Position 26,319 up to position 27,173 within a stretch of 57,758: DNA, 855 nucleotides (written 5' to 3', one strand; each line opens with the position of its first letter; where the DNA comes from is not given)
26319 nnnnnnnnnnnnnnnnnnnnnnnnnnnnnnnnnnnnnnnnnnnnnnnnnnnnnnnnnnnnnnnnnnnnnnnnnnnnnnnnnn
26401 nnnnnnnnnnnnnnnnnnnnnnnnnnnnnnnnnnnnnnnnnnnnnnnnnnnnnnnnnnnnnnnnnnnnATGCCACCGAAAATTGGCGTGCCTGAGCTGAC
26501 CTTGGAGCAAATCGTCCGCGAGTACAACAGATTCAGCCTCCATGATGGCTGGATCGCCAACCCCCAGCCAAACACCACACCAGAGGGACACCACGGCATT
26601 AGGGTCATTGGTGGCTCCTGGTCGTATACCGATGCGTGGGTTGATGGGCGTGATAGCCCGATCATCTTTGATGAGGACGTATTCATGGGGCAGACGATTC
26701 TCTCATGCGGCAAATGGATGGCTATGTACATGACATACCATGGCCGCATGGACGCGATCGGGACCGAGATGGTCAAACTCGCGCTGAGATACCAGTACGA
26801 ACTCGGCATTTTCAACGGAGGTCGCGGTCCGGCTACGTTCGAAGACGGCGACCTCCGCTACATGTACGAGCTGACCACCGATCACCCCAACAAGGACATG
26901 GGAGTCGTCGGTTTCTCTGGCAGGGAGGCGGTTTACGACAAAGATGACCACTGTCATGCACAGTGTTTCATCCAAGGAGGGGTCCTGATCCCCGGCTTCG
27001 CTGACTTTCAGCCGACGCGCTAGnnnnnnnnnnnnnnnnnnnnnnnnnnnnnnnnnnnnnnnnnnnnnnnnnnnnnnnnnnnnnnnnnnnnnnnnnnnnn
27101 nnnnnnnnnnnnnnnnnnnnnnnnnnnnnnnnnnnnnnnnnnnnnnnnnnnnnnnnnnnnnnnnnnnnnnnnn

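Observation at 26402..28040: Largest island: two promoter units and three ORFs, with the second unit bracketed by 40-nt direct repeats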

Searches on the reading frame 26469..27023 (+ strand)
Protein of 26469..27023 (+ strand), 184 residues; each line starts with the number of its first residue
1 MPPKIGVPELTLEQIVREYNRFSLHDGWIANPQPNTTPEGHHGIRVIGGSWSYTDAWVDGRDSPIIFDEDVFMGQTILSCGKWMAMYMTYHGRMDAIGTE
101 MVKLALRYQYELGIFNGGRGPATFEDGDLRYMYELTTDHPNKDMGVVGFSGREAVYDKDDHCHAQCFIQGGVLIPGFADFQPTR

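Call 6: search_protein_families(library=pfam, proteins=[window:26469-27023:+], max_evalue=1)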
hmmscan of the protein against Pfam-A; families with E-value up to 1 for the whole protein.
window:26469-27023:+ (184 aa): 1 family
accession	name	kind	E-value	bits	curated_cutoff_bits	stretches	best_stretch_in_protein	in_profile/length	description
PF18931.5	DUF5680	-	0.019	15.8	25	1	69-172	6-103/104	Domain of unknown function (DUF5680)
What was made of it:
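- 26469..27023 (+): ORF A, 184 aa: a divergent DUF5680-superfamily protein with the invariant GGRGP motif. Pfam gives 15.8 bits, below the 25-bit cutoff (call 6).
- On DUF5680 (PF18931), ORF A: 15.8 bits, E 0.019, although the match covers profile positions 6-103 of 104 (call 6).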

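Call 11: search_protein_families(library=ncbifam, proteins=[window:26469-27023:+], max_evalue=1)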
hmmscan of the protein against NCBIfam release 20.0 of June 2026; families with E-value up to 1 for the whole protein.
window:26469-27023:+ (184 aa): 0 families

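Call 12: search_protein_families(library=phrogs, proteins=[window:26469-27023:+], max_evalue=1)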
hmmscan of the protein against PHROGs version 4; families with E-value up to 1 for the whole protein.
window:26469-27023:+ (184 aa): 0 families

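Call 13: search_protein_families(library=padloc, proteins=[window:26469-27023:+], max_evalue=1)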
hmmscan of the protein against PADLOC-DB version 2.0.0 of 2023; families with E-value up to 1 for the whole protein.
window:26469-27023:+ (184 aa): 0 families
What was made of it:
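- On Known anti-phage defence or toxin-antitoxin systems: PADLOC, NCBIfam and PHROGs gave no significant hits for A, B or C (calls 11-13).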

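Call 15: find_homologous_proteins(query=window:26469-27023:+)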
Query window:26469-27023:+ (184 aa): 1 proteins with E <= 0.001 among 21 candidates.
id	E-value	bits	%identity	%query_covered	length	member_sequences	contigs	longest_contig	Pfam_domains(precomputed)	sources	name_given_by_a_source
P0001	1.7e-127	441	100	100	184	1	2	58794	-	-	-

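Call 18: find_encoding_contigs(protein=P0001, flank=10000, max_places=10)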
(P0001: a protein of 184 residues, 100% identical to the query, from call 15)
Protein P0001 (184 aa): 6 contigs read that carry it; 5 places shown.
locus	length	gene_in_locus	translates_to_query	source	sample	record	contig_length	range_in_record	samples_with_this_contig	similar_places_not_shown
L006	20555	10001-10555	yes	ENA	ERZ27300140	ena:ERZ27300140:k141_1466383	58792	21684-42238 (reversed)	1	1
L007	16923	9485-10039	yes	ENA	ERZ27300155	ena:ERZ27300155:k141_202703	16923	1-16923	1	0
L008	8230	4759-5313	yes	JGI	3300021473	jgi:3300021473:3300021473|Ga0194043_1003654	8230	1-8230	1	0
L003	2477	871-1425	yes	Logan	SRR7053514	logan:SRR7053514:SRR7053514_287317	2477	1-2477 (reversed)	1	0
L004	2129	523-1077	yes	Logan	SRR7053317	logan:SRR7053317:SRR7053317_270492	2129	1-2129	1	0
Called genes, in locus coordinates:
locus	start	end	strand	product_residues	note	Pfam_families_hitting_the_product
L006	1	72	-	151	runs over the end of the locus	PF01281:Ribosomal_L9_N, PF03948:Ribosomal_L9_C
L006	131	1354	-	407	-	PF22694:CtpB_N-like (faint), PF00595:PDZ, PF13180:PDZ_2, PF17820:PDZ_6, PF03572:Peptidase_S41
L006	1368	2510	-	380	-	PF05257:CHAP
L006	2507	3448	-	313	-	PF18075:FtsX_ECD, PF02687:FtsX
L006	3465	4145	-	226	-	PF07693:KAP_NTPase (faint), PF00931:NB-ARC (faint), PF00005:ABC_tran, PF13401:AAA_22 (weak), PF13304:AAA_21 (faint)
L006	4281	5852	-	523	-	PF01676:Metalloenzyme, PF06415:iPGM_N, PF01663:Phosphodiest (weak)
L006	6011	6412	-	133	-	PF00583:Acetyltransf_1, PF13673:Acetyltransf_10, PF13508:Acetyltransf_7, PF08445:FR47 (weak)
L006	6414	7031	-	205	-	PF01327:Pep_deformylase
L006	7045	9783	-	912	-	PF07517:SecA_DEAD, PF01043:SecA_PP_bind, PF21090:P-loop_SecA, PF07516:SecA_SW, PF02810:SEC-C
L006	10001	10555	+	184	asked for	-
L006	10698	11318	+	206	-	-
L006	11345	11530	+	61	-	-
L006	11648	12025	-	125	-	PF02482:Ribosomal_S30AE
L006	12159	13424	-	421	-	PF02403:Seryl_tRNA_N, PF00587:tRNA-synt_2b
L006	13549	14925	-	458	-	PF01336:tRNA_anti-codon, PF00152:tRNA-synt_2, PF01409:tRNA-synt_2d (faint)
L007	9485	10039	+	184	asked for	-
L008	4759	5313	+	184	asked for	-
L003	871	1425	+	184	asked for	-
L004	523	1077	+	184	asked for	-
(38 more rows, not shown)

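Call 20: search_solved_structures(query=window:26469-27023:+, max_evalue=10)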
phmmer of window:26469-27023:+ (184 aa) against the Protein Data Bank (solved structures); distinct sequences matched with E-value up to 10: 0.

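Call 65: predict_structure(alignment_id=A2)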
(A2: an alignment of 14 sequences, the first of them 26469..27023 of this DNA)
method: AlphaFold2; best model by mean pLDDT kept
length: 184 residues; sequences in the alignment: 14
mean_pLDDT: 87.8   pTM: 0.83
mean pLDDT of the five models: 87.8, 87.3, 86.7, 86.6, 86.2
residues with pLDDT >= 90: 126; 70-90: 30; 50-70: 19; < 50: 9
segments of 3 or more residues with pLDDT < 50: 1-3, 179-184
pLDDT, mean of each block of 10 residues (from residue 1): 60 92 95 92 96 96 89 97 94 97 97 90 97 81 69 98 97 65 41
secondary structure, 60 per line:
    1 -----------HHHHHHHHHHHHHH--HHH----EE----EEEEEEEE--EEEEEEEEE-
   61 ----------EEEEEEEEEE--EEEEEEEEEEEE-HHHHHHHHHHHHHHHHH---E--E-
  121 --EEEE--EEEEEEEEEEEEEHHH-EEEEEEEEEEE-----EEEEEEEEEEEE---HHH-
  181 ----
elements in order: H12-25 E41-48 E51-59 E71-80 E83-94 H96-112 E123-126 E129-141 E146-156 E162-173
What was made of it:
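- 26469..27023 (+): The AlphaFold2 model has pLDDT 87.8 (call 65).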

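Call 72: fold_search(model_id=the predicted structure, library=pdb)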
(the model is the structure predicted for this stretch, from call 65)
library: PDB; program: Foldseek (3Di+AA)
matches with E <= 10: 1593; with E <= 0.001: 0
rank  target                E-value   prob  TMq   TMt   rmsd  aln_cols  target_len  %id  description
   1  3f8m_B                1.2e-03  0.72  0.22  0.19  11.9       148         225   12  Crystal Structure of PhnF from Mycobacterium smegmatis (released 2009-11-17)
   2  3f8l_B                1.6e-03  0.69  0.22  0.24  11.2       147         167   12  Crystal Structure of the Effector Domain of PhnF from Mycobacterium smegmatis (released 2009-11-17)
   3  3f8m_A                1.7e-03  0.72  0.23  0.20  11.1       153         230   13  Crystal Structure of PhnF from Mycobacterium smegmatis (released 2009-11-17)
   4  1fw9                  1.9e-03  0.77  0.26  0.28  11.7       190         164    9  CHORISMATE LYASE WITH BOUND PRODUCT (released 2001-03-22)
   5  3f8l_A                3.1e-03  0.54  0.21  0.23  12.7       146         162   14  Crystal Structure of the Effector Domain of PhnF from Mycobacterium smegmatis (released 2009-11-17)
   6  4zsb                  3.3e-03  0.57  0.23  0.25  13.2       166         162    9  Crystal structure of the ligand-free effector-binding domain of DasR (DasR-EBD) (released 2016-06-08)
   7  3bwg_B                5.0e-03  0.66  0.25  0.21  11.1       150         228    8  The crystal structure of possible transcriptional regulator YydK from Bacillus subtilis subsp. subtilis str. 168 (released 2008-01-22)
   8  4zsi_A                5.4e-03  0.51  0.22  0.24  11.5       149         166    9  Crystal structure of the effector-binding domain of DasR (DasR-EBD) in complex with glucosamine-6-phosphate (released 2016-06-08)
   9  3bwg_C                5.7e-03  0.57  0.25  0.22  12.7       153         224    7  The crystal structure of possible transcriptional regulator YydK from Bacillus subtilis subsp. subtilis str. 168 (released 2008-01-22)
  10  3q64                  6.1e-03  0.87  0.29  0.33   8.6       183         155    8  X-ray crystal structure of protein mll3774 from Mesorhizobium loti, Northeast Structural Genomics Consortium Target MlR4 (released 2011-01-12)
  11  4k4c_A                7.7e-03  0.75  0.26  0.32  13.0       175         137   14  X-ray crystal structure of E. coli YbdB complexed with phenacyl-CoA (released 2014-07-30)
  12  3cnv_C                7.7e-03  0.41  0.23  0.25  14.2       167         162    9  Crystal structure of the ligand-binding domain of a putative GntR-family transcriptional regulator from Bordetella bro (released 2008-04-29)
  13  4zs8_B                8.2e-03  0.54  0.24  0.20  10.6       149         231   10  Crystal structure of ligand-free, full length DasR (released 2016-06-08)
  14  1sh8_A                8.2e-03  0.30  0.21  0.24  16.4       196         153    9  1.5 A Crystal Structure of a Protein of Unknown Function PA5026 from Pseudomonas aeruginosa, Probable Thioesterase (released 2004-07-06)
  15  5lk4                  9.3e-03  0.18  0.18  0.16  17.9       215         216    8  Structure of the Red Fluorescent Protein mScarlet at pH 7.8 (released 2016-12-07)
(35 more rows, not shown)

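Call 82: search_dna_similar(query=window:26469-27023:+, collection=phages, mode=protein, max_evalue=0.01, max_rows=10)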
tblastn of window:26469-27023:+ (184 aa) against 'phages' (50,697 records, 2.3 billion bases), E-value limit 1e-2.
No match.

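Call 88: find_related_loci(query=A5, collection=viral_contigs, flank=4000)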
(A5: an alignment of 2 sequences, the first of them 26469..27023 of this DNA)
Query A5 (184 aa) in viral_contigs; peptide patterns used: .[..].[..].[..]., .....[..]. (x = any residue, [..] = any of these).
108 stretches matched a pattern, but none encodes a relative of the query by tblastn (E <= 1e-3).

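Call 94: fold_search(model_id=the predicted structure, library=viral)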
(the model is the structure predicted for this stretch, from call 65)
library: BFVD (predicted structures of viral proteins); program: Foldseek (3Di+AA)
matches with E <= 10: 1154; with E <= 0.001: 0
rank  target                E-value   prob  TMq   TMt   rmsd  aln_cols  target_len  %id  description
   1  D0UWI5                1.5e-03  0.60  0.22  0.14  13.2       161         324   13  Transcriptional regulator [Streptomyces phage ZL12]
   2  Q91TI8                2.0e-03  0.30  0.17  0.14  16.3       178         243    7  T112 [Tupaiid herpesvirus 1 (strain 1)]
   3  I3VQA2                2.3e-03  0.15  0.14  0.13  16.4       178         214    8  B112 [miniopterid betaherpesvirus 1]
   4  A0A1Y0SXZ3            3.7e-03  0.75  0.31  0.23  15.6       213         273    6  Uncharacterized protein [Pseudomonas phage Noxifer]
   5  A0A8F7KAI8            5.6e-03  0.15  0.15  0.10  17.4       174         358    6  UL112.1 [Panine betaherpesvirus 2]
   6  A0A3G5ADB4            6.8e-03  0.23  0.21  0.20  11.1       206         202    8  START domain containing protein [Satyrvirus sp.]
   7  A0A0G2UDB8            8.6e-03  0.18  0.16  0.06  16.3       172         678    8  Protein UL112 [Human cytomegalovirus]
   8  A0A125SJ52            9.2e-03  0.51  0.21  0.29  13.6       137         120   10  (no name in the UniProt tables at hand)
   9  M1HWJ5                9.8e-03  0.15  0.15  0.15  17.1       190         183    8  (no name in the UniProt tables at hand)
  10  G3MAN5                1.2e-02  0.75  0.27  0.34  14.8       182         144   10  Gp494 [Bacillus phage G]
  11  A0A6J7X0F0            1.3e-02  0.38  0.18  0.18  12.3       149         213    7  Uncharacterized protein [uncultured Caudovirales phage]
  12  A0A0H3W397            1.3e-02  0.28  0.22  0.09  18.5       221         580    9  Matrix protein VP40 [Zaire ebolavirus]
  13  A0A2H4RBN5            1.7e-02  0.93  0.25  0.33   9.2        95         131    7  Uncharacterized protein [Sulfolobus ellipsoid virus 1]
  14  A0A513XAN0            1.7e-02  0.25  0.23  0.06  17.3       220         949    9  Nucleoprotein [Orthomarburgvirus marburgense]
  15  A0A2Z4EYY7            1.7e-02  0.13  0.15  0.07  16.6       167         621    7  (no name in the UniProt tables at hand)
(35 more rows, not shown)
